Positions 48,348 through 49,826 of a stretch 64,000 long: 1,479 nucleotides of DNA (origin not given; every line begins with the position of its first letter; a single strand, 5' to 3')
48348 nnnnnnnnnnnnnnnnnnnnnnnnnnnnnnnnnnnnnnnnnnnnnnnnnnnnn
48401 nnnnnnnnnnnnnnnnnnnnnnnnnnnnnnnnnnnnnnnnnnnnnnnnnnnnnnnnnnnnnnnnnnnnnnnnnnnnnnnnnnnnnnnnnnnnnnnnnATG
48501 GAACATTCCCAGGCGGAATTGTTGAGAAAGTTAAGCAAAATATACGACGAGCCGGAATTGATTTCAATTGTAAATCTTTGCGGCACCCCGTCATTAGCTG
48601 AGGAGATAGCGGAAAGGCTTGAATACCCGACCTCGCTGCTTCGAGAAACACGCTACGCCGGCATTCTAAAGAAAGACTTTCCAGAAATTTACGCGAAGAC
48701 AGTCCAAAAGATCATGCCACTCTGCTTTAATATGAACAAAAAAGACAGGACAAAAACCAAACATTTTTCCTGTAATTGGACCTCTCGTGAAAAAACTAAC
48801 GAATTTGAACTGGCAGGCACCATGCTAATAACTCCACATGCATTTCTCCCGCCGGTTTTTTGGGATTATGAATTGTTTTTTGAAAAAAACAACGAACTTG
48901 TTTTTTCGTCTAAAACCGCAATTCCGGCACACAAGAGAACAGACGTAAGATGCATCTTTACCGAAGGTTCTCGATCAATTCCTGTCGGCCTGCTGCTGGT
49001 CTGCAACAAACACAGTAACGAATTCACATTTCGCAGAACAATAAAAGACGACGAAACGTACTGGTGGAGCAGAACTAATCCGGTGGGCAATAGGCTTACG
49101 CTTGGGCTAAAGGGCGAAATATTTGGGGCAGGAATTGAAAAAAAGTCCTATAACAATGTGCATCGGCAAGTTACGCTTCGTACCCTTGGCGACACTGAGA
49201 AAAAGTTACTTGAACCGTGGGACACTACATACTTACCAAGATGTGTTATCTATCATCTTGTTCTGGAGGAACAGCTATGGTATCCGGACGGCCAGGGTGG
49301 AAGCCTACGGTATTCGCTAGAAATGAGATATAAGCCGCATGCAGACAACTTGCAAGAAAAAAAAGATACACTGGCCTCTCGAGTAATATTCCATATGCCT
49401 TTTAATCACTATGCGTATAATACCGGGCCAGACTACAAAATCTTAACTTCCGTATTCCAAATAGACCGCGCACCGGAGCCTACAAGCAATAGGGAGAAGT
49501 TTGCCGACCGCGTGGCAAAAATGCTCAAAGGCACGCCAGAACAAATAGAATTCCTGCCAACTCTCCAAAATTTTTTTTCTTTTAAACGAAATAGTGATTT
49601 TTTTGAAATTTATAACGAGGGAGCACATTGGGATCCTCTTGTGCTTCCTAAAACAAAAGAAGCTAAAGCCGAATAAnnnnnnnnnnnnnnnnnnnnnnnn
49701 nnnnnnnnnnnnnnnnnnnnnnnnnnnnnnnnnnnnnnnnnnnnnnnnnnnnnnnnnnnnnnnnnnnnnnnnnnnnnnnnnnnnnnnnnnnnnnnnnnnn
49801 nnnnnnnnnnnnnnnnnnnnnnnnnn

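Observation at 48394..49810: Opposite-strand orphan gene inserted between rpsJ and rplC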

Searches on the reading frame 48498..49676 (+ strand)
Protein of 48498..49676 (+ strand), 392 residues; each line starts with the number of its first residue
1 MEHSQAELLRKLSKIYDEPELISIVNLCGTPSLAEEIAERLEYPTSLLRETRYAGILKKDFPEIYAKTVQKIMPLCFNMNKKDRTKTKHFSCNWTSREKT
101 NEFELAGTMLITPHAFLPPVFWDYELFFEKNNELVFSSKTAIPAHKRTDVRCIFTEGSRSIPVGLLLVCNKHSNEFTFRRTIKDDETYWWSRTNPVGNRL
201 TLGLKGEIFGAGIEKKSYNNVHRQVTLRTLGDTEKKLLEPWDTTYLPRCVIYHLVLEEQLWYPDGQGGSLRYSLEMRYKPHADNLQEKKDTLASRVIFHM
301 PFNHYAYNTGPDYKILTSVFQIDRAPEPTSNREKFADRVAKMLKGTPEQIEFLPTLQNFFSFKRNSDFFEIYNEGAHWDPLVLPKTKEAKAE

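Call 4: search_protein_families(library=pfam, proteins=[window:48498-49676:+], max_evalue=1)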
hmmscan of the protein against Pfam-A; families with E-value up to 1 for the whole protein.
window:48498-49676:+ (392 aa): 0 families

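Call 5: search_protein_families(library=padloc, proteins=[window:48498-49676:+], max_evalue=1)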
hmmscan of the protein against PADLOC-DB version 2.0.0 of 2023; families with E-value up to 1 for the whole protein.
window:48498-49676:+ (392 aa): 0 families

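Call 6: search_protein_families(library=ncbifam, proteins=[window:48498-49676:+], max_evalue=1)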
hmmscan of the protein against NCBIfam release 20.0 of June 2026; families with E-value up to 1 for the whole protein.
window:48498-49676:+ (392 aa): 0 families

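Call 7: search_protein_families(library=phrogs, proteins=[window:48498-49676:+], max_evalue=1)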
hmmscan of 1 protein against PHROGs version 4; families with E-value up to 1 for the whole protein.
window:48498-49676:+ (392 aa): 0 families

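Call 8: find_homologous_proteins(query=window:48498-49676:+, max_evalue=0.001)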
Query window:48498-49676:+ (392 aa): 4 proteins with E <= 0.001 among 4147 candidates.
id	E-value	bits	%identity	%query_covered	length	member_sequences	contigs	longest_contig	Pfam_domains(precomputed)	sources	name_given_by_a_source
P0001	3.4e-271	917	100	100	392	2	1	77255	-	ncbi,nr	ncbi:hypothetical protein HYT01_01005 [Candidatus Giovannonibacteria bacterium]|nr:hypothetical prot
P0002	1.4e-172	592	67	99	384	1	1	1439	-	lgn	-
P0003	4.1e-168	577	67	97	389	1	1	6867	-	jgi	-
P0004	5.4e-123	429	53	99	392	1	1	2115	-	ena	-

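Call 11: find_encoding_contigs(protein=P0003, flank=10000)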
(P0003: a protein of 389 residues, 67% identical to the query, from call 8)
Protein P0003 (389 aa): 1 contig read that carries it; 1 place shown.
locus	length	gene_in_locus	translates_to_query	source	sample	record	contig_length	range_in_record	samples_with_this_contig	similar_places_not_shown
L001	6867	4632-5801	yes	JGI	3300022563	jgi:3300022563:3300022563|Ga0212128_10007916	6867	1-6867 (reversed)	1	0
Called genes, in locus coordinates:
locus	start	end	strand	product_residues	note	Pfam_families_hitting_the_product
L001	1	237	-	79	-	?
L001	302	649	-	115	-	PF00203:Ribosomal_S19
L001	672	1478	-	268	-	PF00181:Ribosomal_L2_N, PF03947:Ribosomal_L2_C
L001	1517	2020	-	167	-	PF00276:Ribosomal_L23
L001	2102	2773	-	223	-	PF00573:Ribosomal_L4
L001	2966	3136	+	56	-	-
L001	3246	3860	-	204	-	PF00297:Ribosomal_L3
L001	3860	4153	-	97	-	-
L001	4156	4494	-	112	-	-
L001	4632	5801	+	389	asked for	-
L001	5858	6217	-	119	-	PF00338:Ribosomal_S10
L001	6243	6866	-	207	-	?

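Call 12: find_encoding_contigs(protein=P0004, flank=10000)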
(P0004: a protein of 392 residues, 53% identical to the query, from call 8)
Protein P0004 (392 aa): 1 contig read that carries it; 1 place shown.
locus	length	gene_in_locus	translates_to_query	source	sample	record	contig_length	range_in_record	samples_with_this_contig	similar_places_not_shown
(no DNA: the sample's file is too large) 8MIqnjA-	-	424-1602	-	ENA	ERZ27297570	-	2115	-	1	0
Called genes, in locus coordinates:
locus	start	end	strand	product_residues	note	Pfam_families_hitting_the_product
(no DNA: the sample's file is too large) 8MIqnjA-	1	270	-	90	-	?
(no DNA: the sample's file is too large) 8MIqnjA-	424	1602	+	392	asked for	-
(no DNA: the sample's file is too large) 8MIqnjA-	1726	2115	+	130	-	?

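Call 13: find_encoding_contigs(protein=P0002, flank=10000)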
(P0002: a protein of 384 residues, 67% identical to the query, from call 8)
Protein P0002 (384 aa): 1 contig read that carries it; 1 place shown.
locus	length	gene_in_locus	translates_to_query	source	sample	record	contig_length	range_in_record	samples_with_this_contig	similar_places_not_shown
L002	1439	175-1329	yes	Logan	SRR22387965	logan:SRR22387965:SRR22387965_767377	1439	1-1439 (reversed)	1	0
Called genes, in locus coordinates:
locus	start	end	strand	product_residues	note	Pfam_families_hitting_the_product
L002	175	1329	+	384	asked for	-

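Call 19: find_related_loci(query=A1, collection=genome_contigs, flank=6000)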
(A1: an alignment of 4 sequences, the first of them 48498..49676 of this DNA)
Query A1 (392 aa) in genome_contigs; peptide patterns used: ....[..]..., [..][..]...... (x = any residue, [..] = any of these).
76 stretches matched a pattern, but none encodes a relative of the query by tblastn (E <= 1e-3).

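Call 21: search_solved_structures(query=A1, max_evalue=10)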
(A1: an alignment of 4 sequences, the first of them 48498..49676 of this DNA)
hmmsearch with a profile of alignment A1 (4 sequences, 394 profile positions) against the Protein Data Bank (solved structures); distinct sequences matched with E-value up to 10: 1.
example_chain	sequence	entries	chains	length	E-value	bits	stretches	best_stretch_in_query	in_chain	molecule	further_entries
9vnd_B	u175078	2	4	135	1.4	10.8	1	106-156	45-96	Bacteroides fragilis NCTC9343 T6SS Hcp3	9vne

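Call 26: predict_structure(alignment_id=A1)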
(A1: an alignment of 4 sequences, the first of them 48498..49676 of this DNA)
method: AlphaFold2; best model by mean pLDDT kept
length: 392 residues; sequences in the alignment: 4
mean_pLDDT: 47.3   pTM: 0.39
mean pLDDT of the five models: 47.3, 38.6, 34.3, 33.4, 31.3
residues with pLDDT >= 90: 2; 70-90: 55; 50-70: 94; < 50: 241
segments of 3 or more residues with pLDDT < 50: 73-183, 192-213, 215-219, 239-249, 282-296, 300-311, 339-392
pLDDT, mean of each block of 10 residues (from residue 1): 76 73 80 80 73 89 81 37 29 37 29 28 26 27 38 34 37 47 50 37 37 47 53 49 42 58 57 57 42 42 39 52 57 52 37 28 34 30 28 26
secondary structure, 60 per line:
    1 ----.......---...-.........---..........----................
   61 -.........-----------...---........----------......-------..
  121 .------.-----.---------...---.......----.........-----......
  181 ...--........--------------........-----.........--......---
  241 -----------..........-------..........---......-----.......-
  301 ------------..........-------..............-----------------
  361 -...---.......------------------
elements in order: H5-11 H19-27 H31-40 H45-60 H62-70 E88-95 E106-111 E150-156 E161-169 E175-183 E186-193 E208-215 E221-229 H232-237 E252-261 E269-278 E285-287 E293-299 E313-322 H330-343 E362-364 E368-374

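Call 28: find_related_loci(query=A1, collection=metagenome_contigs, flank=8000)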
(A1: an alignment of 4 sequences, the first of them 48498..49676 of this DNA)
Query A1 (392 aa) in metagenome_contigs; peptide patterns used: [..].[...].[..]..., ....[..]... (x = any residue, [..] = any of these).
167 stretches matched a pattern; 2 encode a relative of the query (tblastn E <= 1e-3); 2 distinct loci.
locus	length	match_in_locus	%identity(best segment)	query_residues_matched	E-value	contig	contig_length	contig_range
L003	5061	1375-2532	67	4-385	2e-174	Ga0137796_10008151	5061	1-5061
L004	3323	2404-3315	64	4-304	1e-132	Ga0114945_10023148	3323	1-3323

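Call 31: search_protein_representatives(alignment_id=A1)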
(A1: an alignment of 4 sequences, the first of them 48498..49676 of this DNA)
Query: 4 sequences, 394 profile positions. Proteins with E-value up to 0.001 (for the whole library): 30; up to 1e-10: 19; up to 1e-30: 5. The best 30 are listed.
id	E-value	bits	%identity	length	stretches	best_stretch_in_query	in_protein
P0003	1.0e-232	788.4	-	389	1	3-389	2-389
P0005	1.0e-85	304.4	-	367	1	9-388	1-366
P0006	3.6e-39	151.1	-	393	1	2-378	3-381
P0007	5.4e-39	150.5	-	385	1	3-386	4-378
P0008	6.9e-32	127.1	-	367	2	3-197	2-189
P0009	1.5e-30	122.8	-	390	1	4-386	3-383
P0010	1.5e-26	109.5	-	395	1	1-375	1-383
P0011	2.7e-24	102.1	-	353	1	1-367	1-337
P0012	3.1e-21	92.1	-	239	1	8-196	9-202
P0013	2.6e-20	89.0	-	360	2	1-193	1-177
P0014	6.9e-20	87.6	-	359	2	1-172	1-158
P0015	8.1e-19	84.1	-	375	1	1-282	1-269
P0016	8.2e-18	80.8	-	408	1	1-374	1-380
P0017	8.3e-18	80.8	-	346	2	3-204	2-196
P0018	9.1e-18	80.7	-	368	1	4-201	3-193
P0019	1.1e-15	73.8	-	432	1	1-245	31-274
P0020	2.1e-15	72.9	-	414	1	4-375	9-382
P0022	1.0e-11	60.8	-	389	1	6-379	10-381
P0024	6.8e-08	48.1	-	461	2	20-178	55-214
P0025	9.2e-08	47.7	-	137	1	8-141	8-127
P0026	2.5e-07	46.3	-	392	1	6-198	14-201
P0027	4.3e-07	45.5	-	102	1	5-77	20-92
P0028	1.7e-06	43.5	-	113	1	91-173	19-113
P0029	2.6e-06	42.9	-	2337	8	86-124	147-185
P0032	3.4e-05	39.3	-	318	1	93-366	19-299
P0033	1.1e-04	37.6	-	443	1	18-203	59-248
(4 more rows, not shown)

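Call 34: search_protein_families(library=pfam, alignment_id=A4, max_evalue=0.1)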
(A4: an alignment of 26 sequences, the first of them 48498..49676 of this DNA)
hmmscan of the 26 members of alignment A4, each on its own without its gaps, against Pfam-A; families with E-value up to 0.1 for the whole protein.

A. member 1, window:48498-49676:+ (392 aa): 0 families

B. families by the number of members that match (of 26 scanned): 2 families
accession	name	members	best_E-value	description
PF14317.12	YcxB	1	0.048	YcxB-like protein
PF18259.7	CBM65_1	1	0.098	Carbohydrate binding module 65 domain 1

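Call 35: find_encoding_contigs(protein=P0005, flank=6000, max_places=3)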
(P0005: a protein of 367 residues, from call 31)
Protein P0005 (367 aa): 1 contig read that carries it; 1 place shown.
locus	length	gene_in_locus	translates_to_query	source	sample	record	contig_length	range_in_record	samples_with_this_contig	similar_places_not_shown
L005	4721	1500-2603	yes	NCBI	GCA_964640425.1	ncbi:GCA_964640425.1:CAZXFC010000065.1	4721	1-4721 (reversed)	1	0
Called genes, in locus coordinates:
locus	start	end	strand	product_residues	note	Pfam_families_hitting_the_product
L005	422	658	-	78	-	-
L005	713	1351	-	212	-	PF00297:Ribosomal_L3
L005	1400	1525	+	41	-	-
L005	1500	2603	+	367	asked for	-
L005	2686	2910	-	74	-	-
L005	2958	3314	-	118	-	PF00338:Ribosomal_S10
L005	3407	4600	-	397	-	PF00009:GTP_EFTU, PF03144:GTP_EFTU_D2, PF03143:GTP_EFTU_D3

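Call 36: find_encoding_contigs(protein=P0006, flank=6000, max_places=3)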
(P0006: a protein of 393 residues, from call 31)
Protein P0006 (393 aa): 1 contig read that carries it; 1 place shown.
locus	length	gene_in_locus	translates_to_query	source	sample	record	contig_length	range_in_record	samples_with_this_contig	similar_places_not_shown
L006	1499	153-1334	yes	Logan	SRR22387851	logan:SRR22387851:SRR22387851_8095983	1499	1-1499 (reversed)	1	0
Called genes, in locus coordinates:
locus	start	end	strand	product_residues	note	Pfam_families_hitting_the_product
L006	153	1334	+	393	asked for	-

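Call 37: find_encoding_contigs(protein=P0007, flank=6000, max_places=3)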
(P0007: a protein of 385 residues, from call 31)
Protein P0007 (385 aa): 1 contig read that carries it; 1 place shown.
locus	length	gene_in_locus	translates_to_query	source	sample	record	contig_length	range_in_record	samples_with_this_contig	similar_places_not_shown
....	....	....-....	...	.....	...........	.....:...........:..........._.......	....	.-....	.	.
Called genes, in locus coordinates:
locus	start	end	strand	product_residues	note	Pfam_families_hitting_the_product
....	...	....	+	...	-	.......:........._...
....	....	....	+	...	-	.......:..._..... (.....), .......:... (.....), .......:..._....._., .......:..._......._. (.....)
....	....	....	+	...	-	-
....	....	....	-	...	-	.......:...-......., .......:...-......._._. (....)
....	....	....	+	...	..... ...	-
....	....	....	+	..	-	?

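Call 38: find_encoding_contigs(protein=P0009, flank=6000, max_places=3)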
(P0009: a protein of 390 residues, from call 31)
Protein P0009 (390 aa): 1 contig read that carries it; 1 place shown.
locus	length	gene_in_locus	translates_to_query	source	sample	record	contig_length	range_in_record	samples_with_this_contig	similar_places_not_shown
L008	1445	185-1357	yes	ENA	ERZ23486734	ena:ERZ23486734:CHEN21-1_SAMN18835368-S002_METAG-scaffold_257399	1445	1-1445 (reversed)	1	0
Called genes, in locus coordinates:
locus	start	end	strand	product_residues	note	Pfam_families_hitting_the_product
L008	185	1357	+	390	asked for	-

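Call 39: find_encoding_contigs(protein=P0011, flank=6000, max_places=3)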
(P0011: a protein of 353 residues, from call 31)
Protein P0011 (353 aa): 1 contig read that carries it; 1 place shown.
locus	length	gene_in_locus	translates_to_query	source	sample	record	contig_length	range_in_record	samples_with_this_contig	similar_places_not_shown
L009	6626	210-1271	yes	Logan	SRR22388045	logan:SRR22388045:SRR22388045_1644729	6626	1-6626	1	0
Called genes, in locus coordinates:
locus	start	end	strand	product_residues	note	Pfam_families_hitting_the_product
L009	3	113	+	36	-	?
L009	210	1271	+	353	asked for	-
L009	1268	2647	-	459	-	PF01541:GIY-YIG, PF27096:UvrC_M, PF02151:UVR (weak), PF08459:UvrC_RNaseH_dom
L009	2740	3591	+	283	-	-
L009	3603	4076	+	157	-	-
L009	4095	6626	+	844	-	?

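Call 40: find_encoding_contigs(protein=P0016, flank=6000, max_places=3)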
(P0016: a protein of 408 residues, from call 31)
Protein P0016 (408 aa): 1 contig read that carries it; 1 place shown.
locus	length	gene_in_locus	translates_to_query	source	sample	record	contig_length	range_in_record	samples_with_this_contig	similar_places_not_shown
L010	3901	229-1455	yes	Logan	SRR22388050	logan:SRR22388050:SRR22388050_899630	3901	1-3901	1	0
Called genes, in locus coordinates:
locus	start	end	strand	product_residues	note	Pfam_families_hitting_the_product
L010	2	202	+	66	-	?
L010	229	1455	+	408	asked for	-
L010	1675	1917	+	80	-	-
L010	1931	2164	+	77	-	-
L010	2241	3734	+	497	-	PF00478:IMPDH, PF00571:CBS (weak), PF03060:NMO (weak)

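Call 41: find_encoding_contigs(protein=P0022, flank=6000, max_places=3)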
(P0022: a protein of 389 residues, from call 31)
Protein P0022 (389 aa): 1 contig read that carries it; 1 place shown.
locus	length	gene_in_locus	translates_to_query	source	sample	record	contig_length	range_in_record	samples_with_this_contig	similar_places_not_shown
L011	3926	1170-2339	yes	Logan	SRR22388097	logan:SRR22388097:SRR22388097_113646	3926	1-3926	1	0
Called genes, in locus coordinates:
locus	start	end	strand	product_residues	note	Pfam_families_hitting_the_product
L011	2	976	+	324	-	?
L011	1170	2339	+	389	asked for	-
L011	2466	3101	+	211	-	PF13671:AAA_33 (weak), PF00406:ADK, PF13207:AAA_17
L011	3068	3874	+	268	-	PF00557:Peptidase_M24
